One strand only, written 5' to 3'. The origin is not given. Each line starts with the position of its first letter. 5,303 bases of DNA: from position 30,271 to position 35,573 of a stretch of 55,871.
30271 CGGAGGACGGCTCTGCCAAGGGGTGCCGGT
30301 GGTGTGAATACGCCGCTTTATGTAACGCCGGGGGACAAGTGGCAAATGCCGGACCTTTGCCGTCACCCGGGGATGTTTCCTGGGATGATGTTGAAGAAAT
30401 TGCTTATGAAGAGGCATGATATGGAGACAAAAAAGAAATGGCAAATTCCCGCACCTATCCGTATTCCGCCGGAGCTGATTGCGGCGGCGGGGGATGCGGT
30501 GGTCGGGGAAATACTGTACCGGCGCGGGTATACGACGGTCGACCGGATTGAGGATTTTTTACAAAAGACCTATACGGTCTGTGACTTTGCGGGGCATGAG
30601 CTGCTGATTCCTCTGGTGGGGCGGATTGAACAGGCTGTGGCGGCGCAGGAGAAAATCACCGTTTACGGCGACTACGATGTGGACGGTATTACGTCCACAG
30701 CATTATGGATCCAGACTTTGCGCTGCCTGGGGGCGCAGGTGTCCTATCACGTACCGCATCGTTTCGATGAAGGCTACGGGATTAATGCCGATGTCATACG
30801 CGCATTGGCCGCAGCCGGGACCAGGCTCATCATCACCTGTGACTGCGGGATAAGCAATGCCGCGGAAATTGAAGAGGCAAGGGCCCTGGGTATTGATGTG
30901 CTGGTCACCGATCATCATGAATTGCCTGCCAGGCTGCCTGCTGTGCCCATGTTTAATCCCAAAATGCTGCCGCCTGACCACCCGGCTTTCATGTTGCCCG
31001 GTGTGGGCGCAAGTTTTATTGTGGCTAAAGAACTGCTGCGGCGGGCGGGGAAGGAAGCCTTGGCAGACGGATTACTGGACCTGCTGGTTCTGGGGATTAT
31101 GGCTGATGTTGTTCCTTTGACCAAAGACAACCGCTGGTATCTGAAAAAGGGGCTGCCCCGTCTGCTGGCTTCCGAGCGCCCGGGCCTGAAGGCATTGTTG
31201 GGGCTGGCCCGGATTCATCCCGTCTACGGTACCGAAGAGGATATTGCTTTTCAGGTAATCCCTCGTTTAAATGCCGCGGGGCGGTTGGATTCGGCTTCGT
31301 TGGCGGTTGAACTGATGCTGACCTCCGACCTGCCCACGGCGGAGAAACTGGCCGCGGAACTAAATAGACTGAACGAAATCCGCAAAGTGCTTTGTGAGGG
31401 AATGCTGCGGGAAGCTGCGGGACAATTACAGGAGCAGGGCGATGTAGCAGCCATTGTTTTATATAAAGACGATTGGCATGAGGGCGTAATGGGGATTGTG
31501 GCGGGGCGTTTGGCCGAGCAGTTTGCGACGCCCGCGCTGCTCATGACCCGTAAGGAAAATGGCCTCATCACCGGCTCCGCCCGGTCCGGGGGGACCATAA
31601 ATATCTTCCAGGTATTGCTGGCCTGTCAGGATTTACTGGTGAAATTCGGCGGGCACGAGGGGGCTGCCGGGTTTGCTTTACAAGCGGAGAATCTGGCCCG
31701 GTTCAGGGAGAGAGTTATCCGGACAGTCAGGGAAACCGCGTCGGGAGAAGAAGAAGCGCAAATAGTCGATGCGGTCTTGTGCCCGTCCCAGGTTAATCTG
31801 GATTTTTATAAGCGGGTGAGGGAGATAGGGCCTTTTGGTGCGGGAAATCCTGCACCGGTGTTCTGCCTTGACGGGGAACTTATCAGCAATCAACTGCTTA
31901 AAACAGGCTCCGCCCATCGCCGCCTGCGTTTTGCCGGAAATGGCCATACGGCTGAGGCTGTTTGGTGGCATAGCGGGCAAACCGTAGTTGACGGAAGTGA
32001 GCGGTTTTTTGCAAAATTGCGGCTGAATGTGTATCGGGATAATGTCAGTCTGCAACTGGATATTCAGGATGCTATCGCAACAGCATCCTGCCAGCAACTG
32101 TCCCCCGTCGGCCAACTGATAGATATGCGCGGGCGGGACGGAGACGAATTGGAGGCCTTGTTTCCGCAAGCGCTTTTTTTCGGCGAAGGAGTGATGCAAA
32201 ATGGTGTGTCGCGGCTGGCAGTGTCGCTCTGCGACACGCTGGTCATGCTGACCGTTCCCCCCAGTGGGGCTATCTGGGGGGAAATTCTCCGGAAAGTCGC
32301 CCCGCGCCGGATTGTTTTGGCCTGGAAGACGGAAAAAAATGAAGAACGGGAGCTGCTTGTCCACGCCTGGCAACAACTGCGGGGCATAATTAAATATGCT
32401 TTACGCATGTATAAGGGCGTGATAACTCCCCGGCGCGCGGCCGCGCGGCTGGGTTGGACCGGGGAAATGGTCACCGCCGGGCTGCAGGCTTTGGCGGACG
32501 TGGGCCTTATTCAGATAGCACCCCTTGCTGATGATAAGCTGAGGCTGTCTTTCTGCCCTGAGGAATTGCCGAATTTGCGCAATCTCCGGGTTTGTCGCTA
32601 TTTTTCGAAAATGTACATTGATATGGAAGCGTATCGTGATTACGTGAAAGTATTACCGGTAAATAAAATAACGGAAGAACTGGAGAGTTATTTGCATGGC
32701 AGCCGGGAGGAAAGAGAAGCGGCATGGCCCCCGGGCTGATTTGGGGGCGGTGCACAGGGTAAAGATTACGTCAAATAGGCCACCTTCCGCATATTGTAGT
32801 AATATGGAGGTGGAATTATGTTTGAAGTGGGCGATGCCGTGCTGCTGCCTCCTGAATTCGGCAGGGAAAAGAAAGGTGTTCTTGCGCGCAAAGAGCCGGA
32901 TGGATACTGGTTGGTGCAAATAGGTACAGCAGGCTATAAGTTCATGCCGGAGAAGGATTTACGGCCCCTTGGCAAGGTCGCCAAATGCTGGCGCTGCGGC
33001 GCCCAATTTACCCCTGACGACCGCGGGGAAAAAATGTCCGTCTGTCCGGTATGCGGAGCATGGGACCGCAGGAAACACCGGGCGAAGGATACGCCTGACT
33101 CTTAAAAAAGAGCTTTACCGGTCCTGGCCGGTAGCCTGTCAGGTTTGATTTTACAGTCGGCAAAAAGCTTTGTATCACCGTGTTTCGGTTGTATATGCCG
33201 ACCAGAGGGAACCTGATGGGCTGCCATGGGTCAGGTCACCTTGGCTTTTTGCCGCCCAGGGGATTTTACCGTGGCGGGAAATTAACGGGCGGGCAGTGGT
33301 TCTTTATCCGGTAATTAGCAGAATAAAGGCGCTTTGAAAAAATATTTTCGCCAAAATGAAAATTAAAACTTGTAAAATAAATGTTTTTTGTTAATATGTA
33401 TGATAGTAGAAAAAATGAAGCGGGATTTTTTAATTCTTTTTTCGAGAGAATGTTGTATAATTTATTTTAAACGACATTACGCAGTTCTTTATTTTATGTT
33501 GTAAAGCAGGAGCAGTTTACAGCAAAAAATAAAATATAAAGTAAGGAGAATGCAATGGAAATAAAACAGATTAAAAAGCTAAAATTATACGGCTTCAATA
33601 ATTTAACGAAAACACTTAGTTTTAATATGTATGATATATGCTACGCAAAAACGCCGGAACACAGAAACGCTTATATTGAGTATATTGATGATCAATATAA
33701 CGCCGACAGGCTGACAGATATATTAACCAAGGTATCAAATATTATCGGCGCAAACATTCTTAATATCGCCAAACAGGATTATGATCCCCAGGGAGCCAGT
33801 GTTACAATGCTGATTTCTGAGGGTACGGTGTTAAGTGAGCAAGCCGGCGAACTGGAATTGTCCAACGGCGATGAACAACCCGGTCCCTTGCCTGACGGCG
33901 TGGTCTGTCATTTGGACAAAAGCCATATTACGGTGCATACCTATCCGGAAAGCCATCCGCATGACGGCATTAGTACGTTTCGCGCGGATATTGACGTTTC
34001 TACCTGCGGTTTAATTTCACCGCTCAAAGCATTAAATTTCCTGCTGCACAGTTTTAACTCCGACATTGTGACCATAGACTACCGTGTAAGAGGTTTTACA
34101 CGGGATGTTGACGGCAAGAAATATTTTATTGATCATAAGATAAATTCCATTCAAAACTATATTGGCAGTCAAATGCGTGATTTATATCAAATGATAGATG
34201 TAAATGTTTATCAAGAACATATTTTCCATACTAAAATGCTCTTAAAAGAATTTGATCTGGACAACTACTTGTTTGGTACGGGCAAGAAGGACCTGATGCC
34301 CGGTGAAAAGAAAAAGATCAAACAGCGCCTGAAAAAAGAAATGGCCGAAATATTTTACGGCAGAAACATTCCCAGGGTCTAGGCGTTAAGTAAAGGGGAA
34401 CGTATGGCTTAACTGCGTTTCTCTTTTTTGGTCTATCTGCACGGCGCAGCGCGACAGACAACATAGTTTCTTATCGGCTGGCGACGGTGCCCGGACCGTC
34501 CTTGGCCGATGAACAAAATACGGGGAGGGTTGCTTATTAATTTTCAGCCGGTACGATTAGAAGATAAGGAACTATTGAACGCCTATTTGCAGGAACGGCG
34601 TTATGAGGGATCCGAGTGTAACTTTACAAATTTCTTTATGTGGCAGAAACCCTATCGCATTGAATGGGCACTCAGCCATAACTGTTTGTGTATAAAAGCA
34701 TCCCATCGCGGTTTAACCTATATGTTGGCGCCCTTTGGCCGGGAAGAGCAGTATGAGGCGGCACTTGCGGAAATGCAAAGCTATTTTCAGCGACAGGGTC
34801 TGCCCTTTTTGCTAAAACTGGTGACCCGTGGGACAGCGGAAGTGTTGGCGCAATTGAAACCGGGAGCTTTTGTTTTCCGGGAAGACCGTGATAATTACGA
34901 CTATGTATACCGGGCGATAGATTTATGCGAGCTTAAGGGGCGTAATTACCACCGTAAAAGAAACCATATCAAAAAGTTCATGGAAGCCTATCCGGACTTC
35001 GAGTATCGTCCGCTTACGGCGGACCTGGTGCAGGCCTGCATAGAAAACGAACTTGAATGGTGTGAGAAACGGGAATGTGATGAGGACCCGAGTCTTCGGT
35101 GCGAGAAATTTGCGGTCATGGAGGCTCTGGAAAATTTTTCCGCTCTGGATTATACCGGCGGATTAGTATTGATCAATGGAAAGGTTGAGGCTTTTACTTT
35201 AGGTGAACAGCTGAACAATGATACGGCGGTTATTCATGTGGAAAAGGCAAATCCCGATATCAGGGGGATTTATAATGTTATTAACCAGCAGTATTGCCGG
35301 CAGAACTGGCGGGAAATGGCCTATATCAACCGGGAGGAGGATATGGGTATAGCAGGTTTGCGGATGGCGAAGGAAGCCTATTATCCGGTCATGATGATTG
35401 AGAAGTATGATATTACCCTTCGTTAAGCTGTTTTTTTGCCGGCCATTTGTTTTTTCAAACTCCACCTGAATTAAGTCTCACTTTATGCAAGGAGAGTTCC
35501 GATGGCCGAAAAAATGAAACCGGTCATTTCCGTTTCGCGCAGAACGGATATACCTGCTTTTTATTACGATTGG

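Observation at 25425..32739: Translationally coupled four-gene operon: AddB-like P-loop protein + UvrD helicase + stand-alone Cas4/AddB-type nuclease + RecJ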

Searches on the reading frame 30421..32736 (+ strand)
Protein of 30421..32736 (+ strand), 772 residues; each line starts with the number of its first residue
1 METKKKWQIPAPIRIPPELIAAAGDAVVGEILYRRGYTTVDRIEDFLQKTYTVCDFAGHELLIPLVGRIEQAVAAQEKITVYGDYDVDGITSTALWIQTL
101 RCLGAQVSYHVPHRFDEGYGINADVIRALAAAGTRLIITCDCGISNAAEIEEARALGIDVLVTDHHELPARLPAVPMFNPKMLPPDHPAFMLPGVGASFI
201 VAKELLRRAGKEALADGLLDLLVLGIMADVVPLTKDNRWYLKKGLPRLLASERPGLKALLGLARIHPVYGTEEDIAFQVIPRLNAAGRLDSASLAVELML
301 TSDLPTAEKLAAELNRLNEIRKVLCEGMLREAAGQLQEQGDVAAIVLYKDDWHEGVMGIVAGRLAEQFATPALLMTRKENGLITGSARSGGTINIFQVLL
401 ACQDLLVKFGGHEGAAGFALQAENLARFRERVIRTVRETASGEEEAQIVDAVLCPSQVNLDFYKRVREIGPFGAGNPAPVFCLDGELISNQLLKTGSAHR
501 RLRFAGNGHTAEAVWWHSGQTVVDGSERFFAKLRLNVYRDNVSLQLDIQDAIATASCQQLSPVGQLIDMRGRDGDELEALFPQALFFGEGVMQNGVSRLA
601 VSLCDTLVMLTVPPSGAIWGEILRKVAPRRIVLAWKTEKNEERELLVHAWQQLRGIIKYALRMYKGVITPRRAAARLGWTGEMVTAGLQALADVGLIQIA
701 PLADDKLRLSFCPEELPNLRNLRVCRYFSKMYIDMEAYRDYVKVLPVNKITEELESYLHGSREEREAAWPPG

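Call 12: search_protein_families(library=pfam, proteins=[window:30421-32736:+], max_evalue=0.1)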
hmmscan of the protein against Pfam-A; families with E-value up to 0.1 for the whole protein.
window:30421-32736:+ (772 aa): 3 families
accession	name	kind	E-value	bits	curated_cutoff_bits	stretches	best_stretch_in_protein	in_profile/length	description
PF01368.27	DHH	-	4.4e-23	82.4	28.1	1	78-226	1-125/125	DHH family, N-terminal domain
PF17768.7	RecJ_OB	-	2.8e-17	63.2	27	1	449-550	1-107/107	RecJ OB domain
PF02272.25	DHHA1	-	6.8e-15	55.8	25.9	1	343-437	3-101/102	DHHA1 domain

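Call 13: search_protein_families(library=ncbifam, proteins=[window:30421-32736:+], max_evalue=0.1)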
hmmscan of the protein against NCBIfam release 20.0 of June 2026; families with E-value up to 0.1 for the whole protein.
window:30421-32736:+ (772 aa): 6 families
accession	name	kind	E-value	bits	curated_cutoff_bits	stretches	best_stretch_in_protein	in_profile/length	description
TIGR00644.1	recJ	equivalog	1.1e-135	453.1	396.9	1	26-550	3-545/546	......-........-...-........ exonuclease RecJ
NF008290.0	PRK11070.1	equivalog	3.4e-89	299.9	900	1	31-550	29-573/577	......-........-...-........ exonuclease RecJ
NF053576.1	RecJ_archaeal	equivalog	5.1e-23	81.6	360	2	69-213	4-134/452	RecJ family nuclease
NF040701.1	RecJ_Meth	equivalog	0.00024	20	550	1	75-203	6-128/449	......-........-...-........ exonuclease RecJ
NF053575.1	GAN_nuclease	exception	0.001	17.8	850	0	77-205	25-148/467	GINS-associated RecJ family nuclease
NF041551.1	YlcI_YnfO_N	subfamily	0.064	13.3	30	0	13-30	7-23/42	YlcI/YnfO family protein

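Call 14: search_protein_families(library=padloc, proteins=[window:30421-32736:+], max_evalue=0.1)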
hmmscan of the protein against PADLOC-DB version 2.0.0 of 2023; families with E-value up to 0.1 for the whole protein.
window:30421-32736:+ (772 aa): 0 families

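Call 85: search_solved_structures(query=window:30421-32736:+, max_evalue=0.001)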
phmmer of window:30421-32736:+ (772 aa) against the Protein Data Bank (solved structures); distinct sequences matched with E-value up to 0.001: 4.
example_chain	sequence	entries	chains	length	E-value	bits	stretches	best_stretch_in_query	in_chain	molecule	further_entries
8y30_A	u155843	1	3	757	4.4e-84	286.4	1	3-552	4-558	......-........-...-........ exonuclease RecJ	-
5f54_A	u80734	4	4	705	1e-77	265.3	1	69-547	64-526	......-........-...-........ exonuclease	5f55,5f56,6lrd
2zxo_A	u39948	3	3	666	4.7e-67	230.1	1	67-508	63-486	Single-stranded DNA specific exonuclease RecJ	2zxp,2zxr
1ir6_A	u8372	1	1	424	9e-66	225.8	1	68-481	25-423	exonuclease RecJ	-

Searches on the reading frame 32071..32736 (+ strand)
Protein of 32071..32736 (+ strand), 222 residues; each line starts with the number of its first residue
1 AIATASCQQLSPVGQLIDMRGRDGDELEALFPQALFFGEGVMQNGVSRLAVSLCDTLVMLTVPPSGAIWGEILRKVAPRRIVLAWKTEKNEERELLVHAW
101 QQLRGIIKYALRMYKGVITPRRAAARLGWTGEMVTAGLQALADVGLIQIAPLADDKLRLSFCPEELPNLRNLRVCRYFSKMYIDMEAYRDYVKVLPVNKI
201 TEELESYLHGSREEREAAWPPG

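Call 83: search_protein_families(library=pfam, proteins=[window:32071-32736:+], max_evalue=0.01)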
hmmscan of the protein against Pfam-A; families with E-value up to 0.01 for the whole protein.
window:32071-32736:+ (222 aa): 0 families

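Call 99: search_solved_structures(query=window:32071-32736:+, max_evalue=10, show_alignments=1)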
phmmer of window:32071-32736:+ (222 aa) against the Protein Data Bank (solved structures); distinct sequences matched with E-value up to 10: 9.
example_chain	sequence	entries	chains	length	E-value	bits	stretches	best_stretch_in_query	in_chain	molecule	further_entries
9bh5_CU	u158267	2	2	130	0.14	15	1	172-209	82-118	Large ribosomal subunit protein eL22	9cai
7nwg_a2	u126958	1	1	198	0.53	13.1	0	115-150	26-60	ribosomal protein eS25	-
6llx_A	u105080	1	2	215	0.61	12.9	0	171-198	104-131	Glutathione S-transferase P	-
9eho_U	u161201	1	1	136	1.1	12.1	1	172-216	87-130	Large ribosomal subunit protein eL22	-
1azo_A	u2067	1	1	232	1.2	12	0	91-141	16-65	MUTH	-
3jbn_AX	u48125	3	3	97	1.6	11.6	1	172-205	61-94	60S ribosomal protein eL22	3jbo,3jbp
6zj3_Lj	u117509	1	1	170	1.9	11.4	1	174-212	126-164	Ribosomal protein eL22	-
3j79_X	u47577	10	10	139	2.5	10.9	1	172-205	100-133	60S ribosomal protein eL22 | 60S ribosomal protein L22, putative | 60S ribosomal protein L22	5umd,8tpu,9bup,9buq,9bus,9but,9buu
7yjw_A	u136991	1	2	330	5.6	9.8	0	148-177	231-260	Membrane protein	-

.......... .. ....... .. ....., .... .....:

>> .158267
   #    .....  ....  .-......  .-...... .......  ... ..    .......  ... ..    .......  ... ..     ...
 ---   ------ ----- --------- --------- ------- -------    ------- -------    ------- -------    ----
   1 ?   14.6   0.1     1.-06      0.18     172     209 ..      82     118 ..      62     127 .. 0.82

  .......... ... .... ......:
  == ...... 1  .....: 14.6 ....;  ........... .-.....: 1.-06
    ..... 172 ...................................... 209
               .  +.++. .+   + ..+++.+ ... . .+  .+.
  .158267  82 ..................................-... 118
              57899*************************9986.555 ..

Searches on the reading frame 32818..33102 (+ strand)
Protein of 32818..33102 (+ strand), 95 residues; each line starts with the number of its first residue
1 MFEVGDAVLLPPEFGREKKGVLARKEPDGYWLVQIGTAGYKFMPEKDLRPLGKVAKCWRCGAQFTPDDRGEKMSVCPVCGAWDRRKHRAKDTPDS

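Call 18: search_protein_families(library=pfam, proteins=[window:32818-33102:+], max_evalue=0.001)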
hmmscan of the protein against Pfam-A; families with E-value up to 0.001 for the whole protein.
window:32818-33102:+ (95 aa): 0 families

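Call 83: search_protein_families(library=pfam, proteins=[window:32818-33102:+], max_evalue=0.01)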
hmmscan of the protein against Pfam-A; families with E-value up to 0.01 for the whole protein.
window:32818-33102:+ (95 aa): 2 families
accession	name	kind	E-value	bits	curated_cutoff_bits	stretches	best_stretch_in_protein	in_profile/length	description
PF13717.11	Zn_ribbon_4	-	0.0034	17.7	30.3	0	40-65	12-36/36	zinc-ribbon domain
PF13248.11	Zn_ribbon_3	-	0.004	17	27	0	56-69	4-17/26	zinc-ribbon domain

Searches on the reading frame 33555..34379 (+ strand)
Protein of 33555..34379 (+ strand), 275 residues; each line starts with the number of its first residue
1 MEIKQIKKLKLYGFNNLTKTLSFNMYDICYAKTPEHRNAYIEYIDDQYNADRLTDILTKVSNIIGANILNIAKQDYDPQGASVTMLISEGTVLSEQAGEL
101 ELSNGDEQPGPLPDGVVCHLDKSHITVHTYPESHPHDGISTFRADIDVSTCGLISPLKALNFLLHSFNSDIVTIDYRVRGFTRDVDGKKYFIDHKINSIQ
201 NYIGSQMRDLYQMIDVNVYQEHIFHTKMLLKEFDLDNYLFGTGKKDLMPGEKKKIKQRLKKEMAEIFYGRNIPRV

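Call 18: search_protein_families(library=pfam, proteins=[window:33555-34379:+], max_evalue=0.001)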
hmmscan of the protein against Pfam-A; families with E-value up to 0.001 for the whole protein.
window:33555-34379:+ (275 aa): 1 family
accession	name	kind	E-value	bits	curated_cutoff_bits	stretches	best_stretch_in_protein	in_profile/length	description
PF02675.21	AdoMet_dc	-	3.1e-13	50.4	25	1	49-180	16-107/107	S-adenosylmethionine decarboxylase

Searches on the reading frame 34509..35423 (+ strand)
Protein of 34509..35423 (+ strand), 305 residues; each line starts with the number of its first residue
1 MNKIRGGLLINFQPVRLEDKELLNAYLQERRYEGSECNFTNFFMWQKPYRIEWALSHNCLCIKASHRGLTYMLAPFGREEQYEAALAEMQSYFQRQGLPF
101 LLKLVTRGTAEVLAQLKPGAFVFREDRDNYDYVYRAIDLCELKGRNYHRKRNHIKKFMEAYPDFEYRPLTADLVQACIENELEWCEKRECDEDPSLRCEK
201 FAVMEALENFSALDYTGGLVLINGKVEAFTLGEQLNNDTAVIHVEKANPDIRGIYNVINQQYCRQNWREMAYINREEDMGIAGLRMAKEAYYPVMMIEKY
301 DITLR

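Call 18: search_protein_families(library=pfam, proteins=[window:34509-35423:+], max_evalue=0.001)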
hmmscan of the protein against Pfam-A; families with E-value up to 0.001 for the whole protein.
window:34509-35423:+ (305 aa): 1 family
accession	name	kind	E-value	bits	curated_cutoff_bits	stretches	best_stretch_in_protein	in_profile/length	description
PF09924.15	LPG_synthase_C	-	7.3e-55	186.6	27.5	1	33-300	7-295/298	Phosphatidylglycerol lysyltransferase, C-terminal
